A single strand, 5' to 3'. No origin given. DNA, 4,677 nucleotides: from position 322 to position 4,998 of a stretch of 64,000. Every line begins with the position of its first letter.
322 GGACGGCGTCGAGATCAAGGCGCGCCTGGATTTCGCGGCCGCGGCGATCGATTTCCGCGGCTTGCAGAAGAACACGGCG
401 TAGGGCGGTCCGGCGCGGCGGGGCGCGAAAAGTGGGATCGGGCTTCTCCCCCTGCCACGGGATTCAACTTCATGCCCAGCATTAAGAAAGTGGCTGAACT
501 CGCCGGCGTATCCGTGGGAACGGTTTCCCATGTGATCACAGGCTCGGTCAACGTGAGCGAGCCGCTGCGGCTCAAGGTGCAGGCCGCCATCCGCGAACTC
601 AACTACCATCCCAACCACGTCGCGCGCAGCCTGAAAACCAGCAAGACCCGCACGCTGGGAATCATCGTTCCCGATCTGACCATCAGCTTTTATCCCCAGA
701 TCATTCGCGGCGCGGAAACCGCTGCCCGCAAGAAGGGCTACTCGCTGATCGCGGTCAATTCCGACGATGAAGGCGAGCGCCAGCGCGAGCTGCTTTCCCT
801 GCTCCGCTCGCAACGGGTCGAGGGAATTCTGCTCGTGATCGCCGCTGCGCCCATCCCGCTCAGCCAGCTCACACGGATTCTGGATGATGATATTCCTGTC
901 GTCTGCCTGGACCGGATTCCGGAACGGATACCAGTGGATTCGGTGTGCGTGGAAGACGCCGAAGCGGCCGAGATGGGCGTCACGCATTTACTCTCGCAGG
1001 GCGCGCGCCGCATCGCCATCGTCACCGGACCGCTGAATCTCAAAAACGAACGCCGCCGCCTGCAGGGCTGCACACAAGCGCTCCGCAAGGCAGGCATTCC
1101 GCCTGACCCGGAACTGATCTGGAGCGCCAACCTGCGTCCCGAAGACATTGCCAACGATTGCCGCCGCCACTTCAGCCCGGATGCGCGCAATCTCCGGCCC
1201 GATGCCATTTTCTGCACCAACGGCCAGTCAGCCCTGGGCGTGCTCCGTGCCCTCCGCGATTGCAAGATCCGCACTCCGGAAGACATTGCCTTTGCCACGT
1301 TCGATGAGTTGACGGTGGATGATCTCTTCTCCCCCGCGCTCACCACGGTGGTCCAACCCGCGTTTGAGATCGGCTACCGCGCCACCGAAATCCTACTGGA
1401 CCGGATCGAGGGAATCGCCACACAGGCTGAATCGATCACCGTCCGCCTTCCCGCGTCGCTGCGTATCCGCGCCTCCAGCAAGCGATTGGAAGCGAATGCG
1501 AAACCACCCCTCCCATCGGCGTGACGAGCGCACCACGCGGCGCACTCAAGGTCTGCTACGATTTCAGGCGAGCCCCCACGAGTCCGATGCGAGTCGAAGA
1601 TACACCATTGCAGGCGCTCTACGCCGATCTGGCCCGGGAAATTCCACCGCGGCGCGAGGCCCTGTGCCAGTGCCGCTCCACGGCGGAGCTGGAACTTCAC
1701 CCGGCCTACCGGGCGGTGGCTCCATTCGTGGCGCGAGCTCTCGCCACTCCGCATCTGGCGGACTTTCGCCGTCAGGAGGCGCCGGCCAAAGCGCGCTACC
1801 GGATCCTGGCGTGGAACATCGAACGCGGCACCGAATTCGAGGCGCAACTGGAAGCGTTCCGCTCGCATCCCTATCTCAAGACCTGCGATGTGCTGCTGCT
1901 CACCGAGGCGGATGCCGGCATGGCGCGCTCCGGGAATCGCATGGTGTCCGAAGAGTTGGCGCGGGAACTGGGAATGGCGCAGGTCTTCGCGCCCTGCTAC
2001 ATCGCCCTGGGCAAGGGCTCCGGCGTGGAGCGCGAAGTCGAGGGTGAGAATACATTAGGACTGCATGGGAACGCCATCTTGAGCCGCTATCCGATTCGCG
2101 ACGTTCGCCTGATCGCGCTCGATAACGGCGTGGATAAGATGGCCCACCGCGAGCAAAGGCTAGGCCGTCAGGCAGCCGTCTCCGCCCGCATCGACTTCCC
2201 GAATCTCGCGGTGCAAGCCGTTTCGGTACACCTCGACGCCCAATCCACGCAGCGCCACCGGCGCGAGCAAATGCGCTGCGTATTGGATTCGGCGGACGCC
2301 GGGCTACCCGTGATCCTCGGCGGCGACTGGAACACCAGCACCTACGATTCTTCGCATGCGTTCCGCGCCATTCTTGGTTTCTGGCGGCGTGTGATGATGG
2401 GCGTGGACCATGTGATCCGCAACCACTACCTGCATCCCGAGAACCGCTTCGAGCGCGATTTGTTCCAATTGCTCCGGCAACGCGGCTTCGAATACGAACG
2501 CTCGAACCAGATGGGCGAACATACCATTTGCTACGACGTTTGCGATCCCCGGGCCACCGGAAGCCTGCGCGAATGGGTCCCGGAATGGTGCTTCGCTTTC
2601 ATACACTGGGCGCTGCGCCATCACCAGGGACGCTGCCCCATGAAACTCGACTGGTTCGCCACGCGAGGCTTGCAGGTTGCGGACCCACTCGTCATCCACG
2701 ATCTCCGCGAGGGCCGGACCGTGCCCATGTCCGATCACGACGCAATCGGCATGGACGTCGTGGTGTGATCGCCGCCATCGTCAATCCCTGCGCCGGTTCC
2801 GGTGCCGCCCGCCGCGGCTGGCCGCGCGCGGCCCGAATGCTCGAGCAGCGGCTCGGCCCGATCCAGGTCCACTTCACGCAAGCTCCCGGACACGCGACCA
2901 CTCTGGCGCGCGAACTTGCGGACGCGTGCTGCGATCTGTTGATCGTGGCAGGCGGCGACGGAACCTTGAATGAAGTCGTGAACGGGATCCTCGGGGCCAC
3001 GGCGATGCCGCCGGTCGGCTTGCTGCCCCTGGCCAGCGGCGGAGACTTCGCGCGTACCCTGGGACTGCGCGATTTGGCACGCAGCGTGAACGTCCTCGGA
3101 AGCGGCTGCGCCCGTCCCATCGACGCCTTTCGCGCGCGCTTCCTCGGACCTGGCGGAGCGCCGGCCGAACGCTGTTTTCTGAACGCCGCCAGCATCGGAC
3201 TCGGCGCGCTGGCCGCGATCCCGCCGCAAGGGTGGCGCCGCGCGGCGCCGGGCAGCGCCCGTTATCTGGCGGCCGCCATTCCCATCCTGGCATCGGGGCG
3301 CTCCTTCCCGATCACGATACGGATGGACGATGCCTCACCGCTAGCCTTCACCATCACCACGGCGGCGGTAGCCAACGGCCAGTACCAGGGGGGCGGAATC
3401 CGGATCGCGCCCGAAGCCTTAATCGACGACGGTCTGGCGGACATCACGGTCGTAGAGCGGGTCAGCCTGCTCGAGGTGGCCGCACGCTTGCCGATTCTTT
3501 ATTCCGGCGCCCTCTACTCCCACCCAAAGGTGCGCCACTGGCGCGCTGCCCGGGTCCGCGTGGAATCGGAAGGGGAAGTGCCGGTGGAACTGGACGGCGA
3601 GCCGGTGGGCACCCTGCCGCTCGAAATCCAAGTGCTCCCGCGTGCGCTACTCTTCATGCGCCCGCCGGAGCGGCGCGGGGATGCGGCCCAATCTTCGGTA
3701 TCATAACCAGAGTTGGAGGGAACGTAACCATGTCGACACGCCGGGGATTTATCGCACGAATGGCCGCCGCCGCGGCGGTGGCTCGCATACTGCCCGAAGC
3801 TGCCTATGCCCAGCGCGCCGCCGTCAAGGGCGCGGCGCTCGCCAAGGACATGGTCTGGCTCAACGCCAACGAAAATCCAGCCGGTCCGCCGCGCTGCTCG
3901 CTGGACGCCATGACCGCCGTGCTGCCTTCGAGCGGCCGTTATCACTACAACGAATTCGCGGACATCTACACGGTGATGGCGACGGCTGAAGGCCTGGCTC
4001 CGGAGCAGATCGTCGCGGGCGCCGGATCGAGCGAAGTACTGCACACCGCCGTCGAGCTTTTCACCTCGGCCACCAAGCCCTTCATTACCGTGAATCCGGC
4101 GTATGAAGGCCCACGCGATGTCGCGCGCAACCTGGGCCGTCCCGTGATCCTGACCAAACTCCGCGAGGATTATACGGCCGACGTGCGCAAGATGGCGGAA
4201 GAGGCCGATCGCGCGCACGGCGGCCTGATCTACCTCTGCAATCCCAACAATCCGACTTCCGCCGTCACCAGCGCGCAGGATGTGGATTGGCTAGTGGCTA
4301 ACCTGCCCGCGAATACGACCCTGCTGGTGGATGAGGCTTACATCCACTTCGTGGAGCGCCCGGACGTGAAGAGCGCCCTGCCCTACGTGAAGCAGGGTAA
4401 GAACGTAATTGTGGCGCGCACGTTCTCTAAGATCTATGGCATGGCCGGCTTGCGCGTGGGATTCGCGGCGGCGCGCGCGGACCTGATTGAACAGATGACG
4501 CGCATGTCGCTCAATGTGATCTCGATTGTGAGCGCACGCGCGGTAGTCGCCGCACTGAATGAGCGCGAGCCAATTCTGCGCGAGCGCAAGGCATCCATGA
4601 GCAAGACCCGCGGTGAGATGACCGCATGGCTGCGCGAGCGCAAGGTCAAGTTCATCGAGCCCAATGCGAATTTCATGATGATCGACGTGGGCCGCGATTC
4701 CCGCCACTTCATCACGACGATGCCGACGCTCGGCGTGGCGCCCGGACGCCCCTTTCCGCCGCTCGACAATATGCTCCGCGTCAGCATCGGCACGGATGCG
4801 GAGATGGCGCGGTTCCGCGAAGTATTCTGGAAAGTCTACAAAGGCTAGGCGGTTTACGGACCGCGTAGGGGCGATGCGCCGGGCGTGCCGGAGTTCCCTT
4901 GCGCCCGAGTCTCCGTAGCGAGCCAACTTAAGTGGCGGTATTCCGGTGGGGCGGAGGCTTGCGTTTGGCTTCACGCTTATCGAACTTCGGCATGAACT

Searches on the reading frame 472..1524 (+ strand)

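Call 68: search_protein_families(library=pfam, proteins=[window:472-1524:+], max_evalue=0.00001)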
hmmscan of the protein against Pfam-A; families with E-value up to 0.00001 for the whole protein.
window:472-1524:+ (350 aa): 4 families
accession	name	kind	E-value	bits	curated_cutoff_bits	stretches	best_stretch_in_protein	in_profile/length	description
PF13377.12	Peripla_BP_3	-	9e-32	110.9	26.5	1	170-336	1-167/167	Periplasmic binding protein-like domain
PF00532.27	Peripla_BP_1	-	1.3e-28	100.7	22.2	1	60-326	2-277/281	Periplasmic binding proteins and sugar binding domain of LacI family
PF13407.12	Peripla_BP_4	-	1.4e-19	71.1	35.1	1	63-314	2-256/258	Periplasmic binding protein domain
PF00356.27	LacI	-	4.6e-17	62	27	1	3-48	1-46/46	Bacterial regulatory proteins, lacI family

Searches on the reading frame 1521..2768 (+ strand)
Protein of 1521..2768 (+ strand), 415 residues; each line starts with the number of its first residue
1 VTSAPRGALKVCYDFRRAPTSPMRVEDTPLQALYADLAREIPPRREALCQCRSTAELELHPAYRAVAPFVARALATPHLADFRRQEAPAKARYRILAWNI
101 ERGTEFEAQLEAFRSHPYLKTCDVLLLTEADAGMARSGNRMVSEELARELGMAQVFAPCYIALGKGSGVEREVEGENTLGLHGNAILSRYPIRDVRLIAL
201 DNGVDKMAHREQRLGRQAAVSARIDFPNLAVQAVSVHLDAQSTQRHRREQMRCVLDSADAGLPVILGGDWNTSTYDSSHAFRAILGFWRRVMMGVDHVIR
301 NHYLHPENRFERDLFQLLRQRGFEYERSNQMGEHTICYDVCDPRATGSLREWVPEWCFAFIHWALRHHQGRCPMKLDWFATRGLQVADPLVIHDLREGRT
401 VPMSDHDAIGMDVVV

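Call 68: search_protein_families(library=pfam, proteins=[window:1521-2768:+], max_evalue=0.00001)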
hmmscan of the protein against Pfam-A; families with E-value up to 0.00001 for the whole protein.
window:1521-2768:+ (415 aa): 1 family
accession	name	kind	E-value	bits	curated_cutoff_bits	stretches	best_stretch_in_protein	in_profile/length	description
PF03372.29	Exo_endo_phos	-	1.4e-09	38.5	24.5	1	97-298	2-200/225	Endonuclease/Exonuclease/phosphatase family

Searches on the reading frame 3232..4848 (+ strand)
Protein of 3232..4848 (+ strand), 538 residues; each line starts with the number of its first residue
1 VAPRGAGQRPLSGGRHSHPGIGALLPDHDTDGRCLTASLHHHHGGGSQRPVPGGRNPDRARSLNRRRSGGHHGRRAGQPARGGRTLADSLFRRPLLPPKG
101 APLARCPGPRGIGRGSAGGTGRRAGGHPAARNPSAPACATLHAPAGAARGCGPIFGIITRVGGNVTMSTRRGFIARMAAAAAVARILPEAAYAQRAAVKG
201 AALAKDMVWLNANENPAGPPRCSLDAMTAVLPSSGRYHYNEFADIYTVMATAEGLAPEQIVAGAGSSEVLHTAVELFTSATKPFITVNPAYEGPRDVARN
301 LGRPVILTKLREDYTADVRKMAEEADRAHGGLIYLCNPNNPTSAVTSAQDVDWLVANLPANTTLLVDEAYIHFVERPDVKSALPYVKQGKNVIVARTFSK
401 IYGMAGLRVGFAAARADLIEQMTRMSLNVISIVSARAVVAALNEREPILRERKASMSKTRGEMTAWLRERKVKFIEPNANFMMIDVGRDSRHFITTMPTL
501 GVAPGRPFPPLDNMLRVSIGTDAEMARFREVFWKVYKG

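Call 68: search_protein_families(library=pfam, proteins=[window:3232-4848:+], max_evalue=0.00001)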
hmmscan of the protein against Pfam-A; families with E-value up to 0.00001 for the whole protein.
window:3232-4848:+ (538 aa): 1 family
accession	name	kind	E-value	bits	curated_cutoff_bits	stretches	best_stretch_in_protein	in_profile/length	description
PF00155.27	Aminotran_1_2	-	2.9e-42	145.6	19.7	1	205-530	1-359/361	Aminotransferase class I and II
